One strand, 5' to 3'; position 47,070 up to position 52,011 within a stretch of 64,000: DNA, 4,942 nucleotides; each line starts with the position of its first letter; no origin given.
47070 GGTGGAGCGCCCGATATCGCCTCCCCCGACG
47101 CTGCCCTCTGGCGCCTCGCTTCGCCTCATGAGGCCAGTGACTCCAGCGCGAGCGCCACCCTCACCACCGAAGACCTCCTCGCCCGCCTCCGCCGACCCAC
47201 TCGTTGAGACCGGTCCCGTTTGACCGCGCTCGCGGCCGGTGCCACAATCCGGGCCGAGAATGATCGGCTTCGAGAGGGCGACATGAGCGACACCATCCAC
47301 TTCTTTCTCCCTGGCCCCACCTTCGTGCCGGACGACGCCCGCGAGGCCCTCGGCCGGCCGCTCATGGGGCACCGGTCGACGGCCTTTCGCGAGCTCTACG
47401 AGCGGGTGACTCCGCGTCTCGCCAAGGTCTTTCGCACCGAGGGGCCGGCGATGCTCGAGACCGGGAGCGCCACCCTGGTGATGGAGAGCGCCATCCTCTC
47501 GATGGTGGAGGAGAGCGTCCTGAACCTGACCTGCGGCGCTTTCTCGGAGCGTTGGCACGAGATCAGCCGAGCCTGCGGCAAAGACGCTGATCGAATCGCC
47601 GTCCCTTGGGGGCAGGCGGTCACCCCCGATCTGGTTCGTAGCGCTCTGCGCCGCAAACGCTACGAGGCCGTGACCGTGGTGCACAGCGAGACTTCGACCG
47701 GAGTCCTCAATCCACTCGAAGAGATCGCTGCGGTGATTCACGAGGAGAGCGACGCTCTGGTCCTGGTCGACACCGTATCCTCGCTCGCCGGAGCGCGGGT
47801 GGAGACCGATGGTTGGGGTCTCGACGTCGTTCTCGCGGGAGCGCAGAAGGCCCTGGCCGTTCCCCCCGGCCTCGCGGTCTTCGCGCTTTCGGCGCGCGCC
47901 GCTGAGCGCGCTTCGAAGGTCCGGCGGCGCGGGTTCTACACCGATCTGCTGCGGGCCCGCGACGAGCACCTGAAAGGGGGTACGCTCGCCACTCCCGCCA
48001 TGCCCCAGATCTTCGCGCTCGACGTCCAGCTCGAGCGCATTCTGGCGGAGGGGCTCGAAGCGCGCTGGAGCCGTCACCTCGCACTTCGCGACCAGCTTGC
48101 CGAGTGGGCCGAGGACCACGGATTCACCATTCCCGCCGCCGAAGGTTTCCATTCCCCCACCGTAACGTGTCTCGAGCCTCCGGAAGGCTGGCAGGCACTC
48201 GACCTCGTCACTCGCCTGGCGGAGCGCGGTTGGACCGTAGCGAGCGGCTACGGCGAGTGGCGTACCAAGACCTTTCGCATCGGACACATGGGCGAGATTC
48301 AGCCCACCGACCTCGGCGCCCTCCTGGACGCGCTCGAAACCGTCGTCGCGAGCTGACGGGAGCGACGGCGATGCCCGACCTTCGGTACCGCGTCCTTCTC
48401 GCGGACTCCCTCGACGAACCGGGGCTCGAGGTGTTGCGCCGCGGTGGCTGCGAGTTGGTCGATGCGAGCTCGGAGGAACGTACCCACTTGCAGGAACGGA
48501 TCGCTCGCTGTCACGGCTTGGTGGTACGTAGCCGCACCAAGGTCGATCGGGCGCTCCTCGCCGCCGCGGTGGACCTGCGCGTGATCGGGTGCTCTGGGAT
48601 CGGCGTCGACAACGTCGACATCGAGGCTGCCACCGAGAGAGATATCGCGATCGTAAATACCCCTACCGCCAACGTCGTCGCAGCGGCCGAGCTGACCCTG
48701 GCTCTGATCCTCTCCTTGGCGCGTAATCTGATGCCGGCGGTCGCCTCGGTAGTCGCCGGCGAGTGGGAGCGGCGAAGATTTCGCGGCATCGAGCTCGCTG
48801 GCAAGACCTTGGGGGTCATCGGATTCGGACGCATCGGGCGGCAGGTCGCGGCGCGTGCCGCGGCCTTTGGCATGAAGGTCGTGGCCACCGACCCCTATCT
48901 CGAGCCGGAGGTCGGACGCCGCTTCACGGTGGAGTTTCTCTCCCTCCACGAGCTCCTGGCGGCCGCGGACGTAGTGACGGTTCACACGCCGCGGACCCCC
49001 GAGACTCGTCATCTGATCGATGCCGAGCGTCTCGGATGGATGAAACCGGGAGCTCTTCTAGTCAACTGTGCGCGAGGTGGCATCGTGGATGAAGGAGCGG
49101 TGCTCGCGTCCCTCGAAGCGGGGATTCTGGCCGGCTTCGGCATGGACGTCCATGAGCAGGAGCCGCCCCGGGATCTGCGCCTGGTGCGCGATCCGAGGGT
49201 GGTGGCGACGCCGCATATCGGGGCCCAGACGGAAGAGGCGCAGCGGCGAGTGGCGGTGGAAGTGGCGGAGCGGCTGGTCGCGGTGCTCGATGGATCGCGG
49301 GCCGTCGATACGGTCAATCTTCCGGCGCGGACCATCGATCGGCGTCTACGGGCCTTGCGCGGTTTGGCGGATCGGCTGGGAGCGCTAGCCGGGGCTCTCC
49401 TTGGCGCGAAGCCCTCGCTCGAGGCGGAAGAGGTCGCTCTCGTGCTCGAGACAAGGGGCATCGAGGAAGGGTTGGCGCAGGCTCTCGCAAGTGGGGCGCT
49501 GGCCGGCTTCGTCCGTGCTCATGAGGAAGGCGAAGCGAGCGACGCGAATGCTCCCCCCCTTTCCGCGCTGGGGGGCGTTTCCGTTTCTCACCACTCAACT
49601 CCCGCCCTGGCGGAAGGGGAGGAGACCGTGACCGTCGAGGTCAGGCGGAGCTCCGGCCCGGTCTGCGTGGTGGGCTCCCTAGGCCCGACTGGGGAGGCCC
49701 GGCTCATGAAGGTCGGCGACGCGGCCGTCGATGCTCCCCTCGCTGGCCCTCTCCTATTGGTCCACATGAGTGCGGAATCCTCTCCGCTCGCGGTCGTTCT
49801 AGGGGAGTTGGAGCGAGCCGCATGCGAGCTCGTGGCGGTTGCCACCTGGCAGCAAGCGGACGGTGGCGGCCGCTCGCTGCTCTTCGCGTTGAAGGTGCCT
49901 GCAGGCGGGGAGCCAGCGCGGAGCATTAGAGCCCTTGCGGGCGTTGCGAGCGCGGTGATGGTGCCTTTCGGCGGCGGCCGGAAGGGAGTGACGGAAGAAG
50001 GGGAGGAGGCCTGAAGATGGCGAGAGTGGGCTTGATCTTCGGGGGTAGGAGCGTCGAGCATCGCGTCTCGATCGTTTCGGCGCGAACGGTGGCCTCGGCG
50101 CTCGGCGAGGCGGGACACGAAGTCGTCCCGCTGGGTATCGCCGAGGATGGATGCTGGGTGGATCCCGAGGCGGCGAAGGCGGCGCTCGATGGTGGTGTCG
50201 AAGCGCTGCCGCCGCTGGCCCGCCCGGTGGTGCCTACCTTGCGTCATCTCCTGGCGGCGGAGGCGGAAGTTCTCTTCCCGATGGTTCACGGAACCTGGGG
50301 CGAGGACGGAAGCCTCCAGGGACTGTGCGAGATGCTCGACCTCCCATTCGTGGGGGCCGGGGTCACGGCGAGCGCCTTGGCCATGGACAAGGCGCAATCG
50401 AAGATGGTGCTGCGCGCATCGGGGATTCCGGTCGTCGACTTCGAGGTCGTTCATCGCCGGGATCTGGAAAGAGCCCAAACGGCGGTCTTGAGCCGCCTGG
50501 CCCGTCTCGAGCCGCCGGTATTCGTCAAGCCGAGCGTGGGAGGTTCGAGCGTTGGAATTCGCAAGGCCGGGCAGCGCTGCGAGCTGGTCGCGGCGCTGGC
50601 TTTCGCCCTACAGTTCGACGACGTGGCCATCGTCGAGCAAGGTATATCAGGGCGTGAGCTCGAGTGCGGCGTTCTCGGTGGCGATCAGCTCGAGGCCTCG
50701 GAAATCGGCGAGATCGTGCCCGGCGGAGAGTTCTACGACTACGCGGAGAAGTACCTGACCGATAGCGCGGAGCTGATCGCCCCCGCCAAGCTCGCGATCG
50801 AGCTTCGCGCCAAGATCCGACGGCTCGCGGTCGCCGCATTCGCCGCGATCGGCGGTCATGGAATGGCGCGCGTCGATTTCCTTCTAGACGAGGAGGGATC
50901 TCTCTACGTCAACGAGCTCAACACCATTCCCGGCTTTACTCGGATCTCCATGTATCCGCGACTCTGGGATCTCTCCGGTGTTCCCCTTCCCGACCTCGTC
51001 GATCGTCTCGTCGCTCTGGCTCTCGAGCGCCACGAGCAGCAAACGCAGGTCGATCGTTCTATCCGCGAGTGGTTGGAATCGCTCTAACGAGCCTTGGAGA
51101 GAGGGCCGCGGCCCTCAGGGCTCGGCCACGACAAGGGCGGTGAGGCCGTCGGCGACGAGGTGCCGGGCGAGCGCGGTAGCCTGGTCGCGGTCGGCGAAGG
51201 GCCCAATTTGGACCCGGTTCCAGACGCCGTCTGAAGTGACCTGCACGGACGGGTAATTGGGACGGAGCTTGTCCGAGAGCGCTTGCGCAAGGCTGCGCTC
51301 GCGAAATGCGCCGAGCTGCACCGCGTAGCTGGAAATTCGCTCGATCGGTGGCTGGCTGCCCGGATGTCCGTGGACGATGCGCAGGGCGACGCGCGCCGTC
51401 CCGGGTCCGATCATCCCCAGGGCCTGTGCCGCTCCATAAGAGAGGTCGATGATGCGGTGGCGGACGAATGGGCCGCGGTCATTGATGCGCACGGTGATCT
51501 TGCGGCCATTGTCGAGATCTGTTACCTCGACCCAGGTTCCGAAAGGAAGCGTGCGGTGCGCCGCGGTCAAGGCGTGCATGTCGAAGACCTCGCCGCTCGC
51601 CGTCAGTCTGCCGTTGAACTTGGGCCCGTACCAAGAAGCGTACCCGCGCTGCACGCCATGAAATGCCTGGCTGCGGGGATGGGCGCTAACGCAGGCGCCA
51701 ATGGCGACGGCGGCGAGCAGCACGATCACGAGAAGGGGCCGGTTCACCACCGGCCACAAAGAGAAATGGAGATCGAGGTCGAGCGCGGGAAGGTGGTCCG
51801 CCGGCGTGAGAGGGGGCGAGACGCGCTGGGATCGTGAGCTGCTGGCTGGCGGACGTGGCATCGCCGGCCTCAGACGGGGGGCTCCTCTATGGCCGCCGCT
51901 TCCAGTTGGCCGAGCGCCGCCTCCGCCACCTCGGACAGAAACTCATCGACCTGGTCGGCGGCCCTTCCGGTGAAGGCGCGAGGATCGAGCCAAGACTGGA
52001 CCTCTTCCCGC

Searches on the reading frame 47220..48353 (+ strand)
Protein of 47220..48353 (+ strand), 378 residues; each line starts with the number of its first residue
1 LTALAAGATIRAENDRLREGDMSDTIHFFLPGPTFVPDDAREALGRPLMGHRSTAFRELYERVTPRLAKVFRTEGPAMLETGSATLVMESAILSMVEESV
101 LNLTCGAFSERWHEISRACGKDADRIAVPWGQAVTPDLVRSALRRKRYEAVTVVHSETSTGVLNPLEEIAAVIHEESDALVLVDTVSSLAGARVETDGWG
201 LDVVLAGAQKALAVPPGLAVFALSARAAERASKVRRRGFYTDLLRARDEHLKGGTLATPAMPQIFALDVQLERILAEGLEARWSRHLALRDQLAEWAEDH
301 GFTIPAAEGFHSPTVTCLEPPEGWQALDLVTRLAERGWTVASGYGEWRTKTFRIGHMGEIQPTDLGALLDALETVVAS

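Call 57: search_protein_families(library=pfam, proteins=[window:47220-48353:+], max_evalue=0.000001)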
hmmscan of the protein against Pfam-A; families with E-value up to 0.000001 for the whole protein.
window:47220-48353:+ (378 aa): 1 family
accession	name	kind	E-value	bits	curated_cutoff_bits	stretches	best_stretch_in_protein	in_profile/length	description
PF00266.25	Aminotran_5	-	4.5e-20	72.4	21.5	1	106-343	97-338/371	Aminotransferase class-V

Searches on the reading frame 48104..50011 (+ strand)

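Call 57: search_protein_families(library=pfam, proteins=[window:48104-50011:+], max_evalue=0.000001)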
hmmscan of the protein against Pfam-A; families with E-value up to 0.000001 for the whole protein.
window:48104-50011:+ (636 aa): 2 families
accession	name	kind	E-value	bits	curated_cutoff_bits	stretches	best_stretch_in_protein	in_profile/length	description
PF02826.25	2-Hacid_dh_C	-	2.3e-60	203.4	25.1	1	199-373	1-178/178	D-isomer specific 2-hydroxyacid dehydrogenase, NAD binding domain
PF00389.36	2-Hacid_dh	-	1.4e-32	112.7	24.6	1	97-405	1-134/134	D-isomer specific 2-hydroxyacid dehydrogenase, catalytic domain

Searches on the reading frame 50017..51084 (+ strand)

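Call 57: search_protein_families(library=pfam, proteins=[window:50017-51084:+], max_evalue=0.000001)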
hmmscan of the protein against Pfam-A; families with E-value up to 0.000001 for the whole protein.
window:50017-51084:+ (356 aa): 2 families
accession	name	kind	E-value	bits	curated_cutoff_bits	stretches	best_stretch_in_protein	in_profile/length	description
PF07478.18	Dala_Dala_lig_C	-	7.5e-65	218.7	24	1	132-332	2-203/204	D-ala D-ala ligase C-terminus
PF01820.27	Dala_Dala_lig_N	-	1.9e-27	96.6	34.6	1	3-114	1-121/121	D-ala D-ala ligase N-terminus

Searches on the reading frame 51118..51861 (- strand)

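Call 57: search_protein_families(library=pfam, proteins=[window:51118-51861:-], max_evalue=0.000001)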
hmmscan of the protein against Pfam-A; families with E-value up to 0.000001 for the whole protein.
window:51118-51861:- (248 aa): 2 families
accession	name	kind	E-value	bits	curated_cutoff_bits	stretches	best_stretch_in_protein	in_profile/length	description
PF03330.24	DPBB_1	-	2.6e-27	95.3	28.8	1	71-159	2-82/83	Lytic transglycolase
PF05036.18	SPOR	-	8.7e-17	61.7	21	1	178-245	4-75/76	SPOR domain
